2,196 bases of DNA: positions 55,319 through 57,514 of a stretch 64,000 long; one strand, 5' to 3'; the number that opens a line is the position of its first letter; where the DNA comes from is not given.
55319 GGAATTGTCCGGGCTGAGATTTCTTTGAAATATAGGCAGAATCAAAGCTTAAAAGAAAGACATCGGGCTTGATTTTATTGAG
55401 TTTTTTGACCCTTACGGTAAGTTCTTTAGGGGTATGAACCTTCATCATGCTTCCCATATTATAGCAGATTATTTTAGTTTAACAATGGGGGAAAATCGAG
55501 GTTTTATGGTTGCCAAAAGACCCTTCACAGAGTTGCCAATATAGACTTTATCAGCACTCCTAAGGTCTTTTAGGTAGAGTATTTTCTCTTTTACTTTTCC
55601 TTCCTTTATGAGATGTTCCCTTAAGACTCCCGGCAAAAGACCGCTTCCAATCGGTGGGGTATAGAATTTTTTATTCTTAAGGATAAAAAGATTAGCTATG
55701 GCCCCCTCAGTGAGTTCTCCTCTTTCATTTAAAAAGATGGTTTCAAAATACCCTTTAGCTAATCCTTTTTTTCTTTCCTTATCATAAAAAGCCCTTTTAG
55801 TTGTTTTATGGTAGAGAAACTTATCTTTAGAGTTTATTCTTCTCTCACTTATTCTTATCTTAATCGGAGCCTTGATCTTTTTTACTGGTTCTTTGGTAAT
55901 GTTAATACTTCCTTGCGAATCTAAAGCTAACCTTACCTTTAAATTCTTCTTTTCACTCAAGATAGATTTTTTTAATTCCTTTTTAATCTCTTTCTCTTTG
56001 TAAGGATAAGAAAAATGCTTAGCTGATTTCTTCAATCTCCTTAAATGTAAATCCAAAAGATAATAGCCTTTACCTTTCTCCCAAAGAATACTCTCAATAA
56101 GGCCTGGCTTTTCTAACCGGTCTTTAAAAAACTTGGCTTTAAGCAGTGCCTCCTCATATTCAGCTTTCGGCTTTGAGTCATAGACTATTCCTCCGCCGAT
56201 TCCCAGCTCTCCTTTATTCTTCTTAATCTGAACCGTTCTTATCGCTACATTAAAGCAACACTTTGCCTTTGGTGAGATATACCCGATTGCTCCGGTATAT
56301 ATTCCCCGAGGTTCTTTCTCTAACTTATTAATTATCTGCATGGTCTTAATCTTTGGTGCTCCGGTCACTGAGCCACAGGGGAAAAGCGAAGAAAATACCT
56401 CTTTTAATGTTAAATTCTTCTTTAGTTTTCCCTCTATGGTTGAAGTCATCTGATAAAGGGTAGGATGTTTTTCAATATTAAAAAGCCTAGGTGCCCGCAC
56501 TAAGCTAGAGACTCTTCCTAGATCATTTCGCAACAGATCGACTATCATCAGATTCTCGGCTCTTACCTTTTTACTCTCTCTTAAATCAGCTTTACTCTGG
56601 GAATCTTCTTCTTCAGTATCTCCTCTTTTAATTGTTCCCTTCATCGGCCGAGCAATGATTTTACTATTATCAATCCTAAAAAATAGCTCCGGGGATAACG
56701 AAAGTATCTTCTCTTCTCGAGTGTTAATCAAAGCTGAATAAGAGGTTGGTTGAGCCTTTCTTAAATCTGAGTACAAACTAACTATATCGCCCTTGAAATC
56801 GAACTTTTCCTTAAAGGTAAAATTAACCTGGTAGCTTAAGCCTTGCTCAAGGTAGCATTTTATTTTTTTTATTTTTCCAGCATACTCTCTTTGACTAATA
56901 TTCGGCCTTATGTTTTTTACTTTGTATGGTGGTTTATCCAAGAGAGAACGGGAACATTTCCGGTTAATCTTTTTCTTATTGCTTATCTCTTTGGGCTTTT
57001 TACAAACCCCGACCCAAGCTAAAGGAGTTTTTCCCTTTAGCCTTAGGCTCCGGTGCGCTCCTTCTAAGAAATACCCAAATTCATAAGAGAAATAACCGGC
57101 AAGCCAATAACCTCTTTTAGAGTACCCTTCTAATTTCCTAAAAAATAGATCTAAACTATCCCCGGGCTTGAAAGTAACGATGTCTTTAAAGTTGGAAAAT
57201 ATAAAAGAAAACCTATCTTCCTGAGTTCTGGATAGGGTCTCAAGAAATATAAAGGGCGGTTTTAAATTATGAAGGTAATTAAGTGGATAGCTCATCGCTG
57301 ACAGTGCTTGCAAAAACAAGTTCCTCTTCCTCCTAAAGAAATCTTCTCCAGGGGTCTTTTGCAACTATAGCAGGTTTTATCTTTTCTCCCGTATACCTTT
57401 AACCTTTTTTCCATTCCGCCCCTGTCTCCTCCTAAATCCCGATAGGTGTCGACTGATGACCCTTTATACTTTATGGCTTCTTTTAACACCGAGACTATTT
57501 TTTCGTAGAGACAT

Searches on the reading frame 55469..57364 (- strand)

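Call 89: search_protein_families(library=pfam, proteins=[window:55469-57364:-], max_evalue=0.00001)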
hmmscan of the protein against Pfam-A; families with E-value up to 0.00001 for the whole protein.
window:55469-57364:- (631 aa): 2 families
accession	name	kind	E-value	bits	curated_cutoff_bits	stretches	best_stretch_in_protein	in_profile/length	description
PF00425.24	Chorismate_bind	-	8.6e-85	284.8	27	1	158-409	2-257/257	chorismate binding enzyme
PF01063.24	Aminotran_4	-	3e-42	145.4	28.5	1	421-617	1-218/223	Amino-transferase class IV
